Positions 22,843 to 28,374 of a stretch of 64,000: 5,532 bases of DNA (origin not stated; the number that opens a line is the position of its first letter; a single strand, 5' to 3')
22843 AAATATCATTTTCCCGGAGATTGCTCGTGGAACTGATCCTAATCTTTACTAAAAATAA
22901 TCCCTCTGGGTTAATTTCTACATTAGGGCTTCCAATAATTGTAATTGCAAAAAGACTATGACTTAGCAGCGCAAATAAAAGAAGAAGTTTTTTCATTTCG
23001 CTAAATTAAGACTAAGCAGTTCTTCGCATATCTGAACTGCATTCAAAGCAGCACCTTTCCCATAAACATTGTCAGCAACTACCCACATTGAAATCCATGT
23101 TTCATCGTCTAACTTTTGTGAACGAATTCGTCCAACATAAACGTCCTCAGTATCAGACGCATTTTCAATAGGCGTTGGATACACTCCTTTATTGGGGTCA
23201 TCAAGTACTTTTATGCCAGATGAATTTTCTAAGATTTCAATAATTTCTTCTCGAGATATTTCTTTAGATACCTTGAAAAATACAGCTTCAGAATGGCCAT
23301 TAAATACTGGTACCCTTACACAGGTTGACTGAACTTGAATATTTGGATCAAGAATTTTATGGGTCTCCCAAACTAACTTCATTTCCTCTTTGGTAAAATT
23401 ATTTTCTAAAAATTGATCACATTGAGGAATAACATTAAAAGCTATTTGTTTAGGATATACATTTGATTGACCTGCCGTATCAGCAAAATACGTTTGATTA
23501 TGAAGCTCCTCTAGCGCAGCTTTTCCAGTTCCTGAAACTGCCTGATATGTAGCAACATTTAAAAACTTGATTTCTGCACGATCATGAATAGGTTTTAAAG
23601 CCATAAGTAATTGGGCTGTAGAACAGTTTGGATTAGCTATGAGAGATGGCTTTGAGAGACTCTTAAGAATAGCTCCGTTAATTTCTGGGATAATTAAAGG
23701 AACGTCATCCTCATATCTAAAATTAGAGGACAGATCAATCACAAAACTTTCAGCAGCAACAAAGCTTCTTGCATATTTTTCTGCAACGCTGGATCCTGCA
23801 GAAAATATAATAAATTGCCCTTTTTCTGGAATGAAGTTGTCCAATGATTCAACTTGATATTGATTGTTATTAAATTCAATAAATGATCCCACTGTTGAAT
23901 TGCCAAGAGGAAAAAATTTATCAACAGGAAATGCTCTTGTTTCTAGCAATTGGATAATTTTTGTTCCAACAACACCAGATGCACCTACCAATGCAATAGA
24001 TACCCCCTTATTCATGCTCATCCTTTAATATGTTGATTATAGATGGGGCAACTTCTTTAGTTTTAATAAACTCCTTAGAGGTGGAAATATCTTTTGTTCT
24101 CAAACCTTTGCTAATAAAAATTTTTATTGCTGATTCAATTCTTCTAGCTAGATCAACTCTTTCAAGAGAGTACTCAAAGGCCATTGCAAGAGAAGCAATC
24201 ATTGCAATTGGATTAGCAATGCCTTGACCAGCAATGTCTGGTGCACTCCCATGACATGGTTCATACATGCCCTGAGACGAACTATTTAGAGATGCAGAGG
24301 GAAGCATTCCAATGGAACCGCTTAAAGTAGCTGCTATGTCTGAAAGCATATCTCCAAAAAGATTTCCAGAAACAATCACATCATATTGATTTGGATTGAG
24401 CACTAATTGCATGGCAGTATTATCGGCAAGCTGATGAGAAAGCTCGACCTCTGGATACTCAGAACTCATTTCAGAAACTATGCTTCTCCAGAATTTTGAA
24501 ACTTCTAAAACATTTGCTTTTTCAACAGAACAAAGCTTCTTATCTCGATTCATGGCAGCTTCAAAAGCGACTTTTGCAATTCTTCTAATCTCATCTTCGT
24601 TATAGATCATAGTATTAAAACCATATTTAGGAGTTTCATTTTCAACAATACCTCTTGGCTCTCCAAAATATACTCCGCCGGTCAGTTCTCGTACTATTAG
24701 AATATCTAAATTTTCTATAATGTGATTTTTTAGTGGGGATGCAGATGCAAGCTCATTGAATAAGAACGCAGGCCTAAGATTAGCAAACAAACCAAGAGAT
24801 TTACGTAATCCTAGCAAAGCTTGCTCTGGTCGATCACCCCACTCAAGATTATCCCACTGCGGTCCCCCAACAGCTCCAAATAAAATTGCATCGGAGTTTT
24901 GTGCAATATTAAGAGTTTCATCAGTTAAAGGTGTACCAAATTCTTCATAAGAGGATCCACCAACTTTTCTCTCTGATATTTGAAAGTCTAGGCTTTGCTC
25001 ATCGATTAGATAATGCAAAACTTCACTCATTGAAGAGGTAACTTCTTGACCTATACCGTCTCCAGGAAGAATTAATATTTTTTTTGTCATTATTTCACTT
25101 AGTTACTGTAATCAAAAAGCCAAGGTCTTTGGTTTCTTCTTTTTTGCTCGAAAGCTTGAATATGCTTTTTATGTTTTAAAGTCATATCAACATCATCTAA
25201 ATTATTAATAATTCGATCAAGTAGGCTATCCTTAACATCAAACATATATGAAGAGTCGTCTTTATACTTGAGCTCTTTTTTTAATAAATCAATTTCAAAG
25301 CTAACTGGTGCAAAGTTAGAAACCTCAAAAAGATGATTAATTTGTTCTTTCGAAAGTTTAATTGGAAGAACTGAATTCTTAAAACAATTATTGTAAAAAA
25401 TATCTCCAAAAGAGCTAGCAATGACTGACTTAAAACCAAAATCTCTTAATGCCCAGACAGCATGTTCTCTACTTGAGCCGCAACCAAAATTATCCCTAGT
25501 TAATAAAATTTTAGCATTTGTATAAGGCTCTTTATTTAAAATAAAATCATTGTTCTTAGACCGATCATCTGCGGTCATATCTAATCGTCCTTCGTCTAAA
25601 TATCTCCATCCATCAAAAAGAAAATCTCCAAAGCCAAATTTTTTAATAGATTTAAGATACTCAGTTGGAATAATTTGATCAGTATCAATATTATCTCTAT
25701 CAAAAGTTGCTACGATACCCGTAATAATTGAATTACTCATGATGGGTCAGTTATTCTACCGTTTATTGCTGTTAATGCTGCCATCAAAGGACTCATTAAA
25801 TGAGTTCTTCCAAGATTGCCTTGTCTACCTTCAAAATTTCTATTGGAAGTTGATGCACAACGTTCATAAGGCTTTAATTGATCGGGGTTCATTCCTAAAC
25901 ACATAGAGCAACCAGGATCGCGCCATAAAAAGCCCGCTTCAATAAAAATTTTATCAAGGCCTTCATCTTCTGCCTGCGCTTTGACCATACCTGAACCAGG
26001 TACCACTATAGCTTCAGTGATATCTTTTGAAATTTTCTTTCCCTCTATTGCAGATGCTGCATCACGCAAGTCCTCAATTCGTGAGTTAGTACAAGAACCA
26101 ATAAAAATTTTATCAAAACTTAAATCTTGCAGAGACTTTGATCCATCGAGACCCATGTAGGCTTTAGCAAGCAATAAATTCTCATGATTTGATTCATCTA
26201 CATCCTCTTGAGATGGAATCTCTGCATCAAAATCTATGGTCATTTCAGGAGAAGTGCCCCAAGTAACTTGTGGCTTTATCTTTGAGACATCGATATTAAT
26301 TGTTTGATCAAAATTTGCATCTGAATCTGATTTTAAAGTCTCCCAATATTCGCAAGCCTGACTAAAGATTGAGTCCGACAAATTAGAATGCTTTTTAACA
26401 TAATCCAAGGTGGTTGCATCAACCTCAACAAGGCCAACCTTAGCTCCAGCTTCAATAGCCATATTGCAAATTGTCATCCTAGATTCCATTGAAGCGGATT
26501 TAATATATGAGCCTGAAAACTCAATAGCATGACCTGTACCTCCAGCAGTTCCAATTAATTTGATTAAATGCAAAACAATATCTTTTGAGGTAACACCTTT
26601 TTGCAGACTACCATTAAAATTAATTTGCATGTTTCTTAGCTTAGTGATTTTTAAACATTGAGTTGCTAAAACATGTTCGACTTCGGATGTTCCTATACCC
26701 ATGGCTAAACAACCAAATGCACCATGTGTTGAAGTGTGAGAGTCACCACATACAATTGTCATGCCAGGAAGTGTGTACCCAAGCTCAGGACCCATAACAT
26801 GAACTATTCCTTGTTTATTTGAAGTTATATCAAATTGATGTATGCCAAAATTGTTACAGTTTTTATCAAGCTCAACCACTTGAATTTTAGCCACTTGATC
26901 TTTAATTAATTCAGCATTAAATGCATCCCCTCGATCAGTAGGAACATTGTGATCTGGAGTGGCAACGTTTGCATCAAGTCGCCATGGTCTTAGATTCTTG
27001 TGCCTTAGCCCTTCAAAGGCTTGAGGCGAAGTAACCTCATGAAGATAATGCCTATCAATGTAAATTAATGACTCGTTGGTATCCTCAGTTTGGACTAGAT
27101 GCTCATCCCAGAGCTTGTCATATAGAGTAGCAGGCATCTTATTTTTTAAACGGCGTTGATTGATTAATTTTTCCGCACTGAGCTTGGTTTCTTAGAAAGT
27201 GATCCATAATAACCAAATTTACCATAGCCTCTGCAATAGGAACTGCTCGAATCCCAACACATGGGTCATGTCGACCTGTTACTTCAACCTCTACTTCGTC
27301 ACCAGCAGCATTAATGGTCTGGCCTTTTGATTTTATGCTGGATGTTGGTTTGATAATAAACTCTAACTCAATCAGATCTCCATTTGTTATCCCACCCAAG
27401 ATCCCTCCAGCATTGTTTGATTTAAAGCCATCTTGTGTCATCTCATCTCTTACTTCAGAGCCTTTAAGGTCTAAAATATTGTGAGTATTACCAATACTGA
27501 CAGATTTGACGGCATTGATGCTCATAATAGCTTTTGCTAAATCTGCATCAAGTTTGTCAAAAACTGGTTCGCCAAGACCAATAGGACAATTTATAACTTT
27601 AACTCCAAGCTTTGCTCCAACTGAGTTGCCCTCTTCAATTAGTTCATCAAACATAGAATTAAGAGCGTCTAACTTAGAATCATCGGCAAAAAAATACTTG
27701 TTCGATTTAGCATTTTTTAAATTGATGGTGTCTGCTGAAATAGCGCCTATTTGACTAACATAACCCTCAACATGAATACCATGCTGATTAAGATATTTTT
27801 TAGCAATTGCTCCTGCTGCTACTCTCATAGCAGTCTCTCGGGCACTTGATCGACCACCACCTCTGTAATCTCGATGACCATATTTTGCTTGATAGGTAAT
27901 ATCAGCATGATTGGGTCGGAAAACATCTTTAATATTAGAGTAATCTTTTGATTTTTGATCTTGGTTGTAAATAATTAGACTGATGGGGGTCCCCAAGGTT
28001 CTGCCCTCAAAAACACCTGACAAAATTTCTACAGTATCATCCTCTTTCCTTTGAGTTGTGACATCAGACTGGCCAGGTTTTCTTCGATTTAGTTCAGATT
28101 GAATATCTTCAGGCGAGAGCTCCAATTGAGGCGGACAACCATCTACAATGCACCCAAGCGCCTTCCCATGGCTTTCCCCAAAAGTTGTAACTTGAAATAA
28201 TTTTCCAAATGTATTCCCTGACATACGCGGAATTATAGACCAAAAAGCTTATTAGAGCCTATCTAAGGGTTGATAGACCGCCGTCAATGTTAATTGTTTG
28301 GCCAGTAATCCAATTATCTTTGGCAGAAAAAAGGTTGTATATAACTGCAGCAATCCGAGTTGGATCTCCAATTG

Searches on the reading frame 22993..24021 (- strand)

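Call 58: search_protein_families(library=pfam, max_evalue=0.00001, proteins=[window:22993-24021:-])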
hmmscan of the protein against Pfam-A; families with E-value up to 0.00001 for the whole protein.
window:22993-24021:- (342 aa): 2 families
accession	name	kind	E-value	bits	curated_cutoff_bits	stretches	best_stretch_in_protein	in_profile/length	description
PF02774.23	Semialdhyde_dhC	-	1.3e-48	166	26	1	142-319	1-182/184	Semialdehyde dehydrogenase, dimerisation domain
PF01118.30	Semialdhyde_dh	-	1.5e-24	87.2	26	1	9-119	2-118/121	Semialdehyde dehydrogenase, NAD binding domain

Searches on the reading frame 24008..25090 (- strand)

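Call 59: search_protein_families(library=pfam, max_evalue=0.00001, proteins=[window:24008-25090:-])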
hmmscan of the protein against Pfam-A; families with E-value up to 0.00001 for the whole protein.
window:24008-25090:- (360 aa): 1 family
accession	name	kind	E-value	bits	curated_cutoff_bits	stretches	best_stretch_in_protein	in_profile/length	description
PF00180.25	Iso_dh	-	5.3e-132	440.7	27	1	4-348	1-345/348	Isocitrate/isopropylmalate dehydrogenase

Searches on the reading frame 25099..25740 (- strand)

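Call 59: search_protein_families(library=pfam, max_evalue=0.00001, proteins=[window:25099-25740:-])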
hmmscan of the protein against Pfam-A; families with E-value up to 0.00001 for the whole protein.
window:25099-25740:- (213 aa): 1 family
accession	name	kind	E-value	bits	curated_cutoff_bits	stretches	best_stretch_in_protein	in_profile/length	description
PF00694.25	Aconitase_C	-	1.2e-34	119.9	22.8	1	7-131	8-130/131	Aconitase C-terminal domain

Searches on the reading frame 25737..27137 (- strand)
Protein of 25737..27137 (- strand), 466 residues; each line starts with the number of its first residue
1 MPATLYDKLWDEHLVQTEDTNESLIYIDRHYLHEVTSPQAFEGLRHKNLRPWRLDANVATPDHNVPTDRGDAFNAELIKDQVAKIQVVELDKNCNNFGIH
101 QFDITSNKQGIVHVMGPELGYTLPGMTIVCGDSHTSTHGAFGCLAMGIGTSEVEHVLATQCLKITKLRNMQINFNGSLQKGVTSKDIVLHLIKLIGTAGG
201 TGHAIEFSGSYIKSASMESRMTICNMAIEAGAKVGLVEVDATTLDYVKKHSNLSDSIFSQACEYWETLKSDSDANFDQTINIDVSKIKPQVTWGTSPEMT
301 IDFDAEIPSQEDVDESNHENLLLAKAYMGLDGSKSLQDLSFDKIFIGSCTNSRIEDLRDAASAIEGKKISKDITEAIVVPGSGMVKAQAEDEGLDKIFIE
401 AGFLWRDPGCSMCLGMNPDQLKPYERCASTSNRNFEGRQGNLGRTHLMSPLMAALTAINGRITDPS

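Call 59: search_protein_families(library=pfam, max_evalue=0.00001, proteins=[window:25737-27137:-])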
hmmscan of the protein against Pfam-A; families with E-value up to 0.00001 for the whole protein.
window:25737-27137:- (466 aa): 1 family
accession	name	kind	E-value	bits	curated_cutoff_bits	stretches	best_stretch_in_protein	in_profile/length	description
PF00330.25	Aconitase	-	1.6e-164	548.7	28.7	1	7-460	1-463/463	Aconitase family (aconitate hydratase)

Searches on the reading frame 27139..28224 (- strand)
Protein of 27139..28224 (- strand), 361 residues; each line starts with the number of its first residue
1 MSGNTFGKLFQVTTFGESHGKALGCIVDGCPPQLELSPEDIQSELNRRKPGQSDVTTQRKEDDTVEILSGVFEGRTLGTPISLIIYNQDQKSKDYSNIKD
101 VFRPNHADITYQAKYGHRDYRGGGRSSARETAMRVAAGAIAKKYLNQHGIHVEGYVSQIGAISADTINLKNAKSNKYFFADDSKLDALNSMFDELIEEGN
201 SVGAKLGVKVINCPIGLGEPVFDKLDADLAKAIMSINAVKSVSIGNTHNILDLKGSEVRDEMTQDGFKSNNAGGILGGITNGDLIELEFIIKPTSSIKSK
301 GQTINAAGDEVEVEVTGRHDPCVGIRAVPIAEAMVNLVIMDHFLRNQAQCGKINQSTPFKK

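Call 59: search_protein_families(library=pfam, max_evalue=0.00001, proteins=[window:27139-28224:-])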
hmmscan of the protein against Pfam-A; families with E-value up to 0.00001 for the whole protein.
window:27139-28224:- (361 aa): 1 family
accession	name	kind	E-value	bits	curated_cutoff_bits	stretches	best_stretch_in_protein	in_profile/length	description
PF01264.26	Chorismate_synt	-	7.4e-135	449.3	27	1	10-344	1-327/327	Chorismate synthase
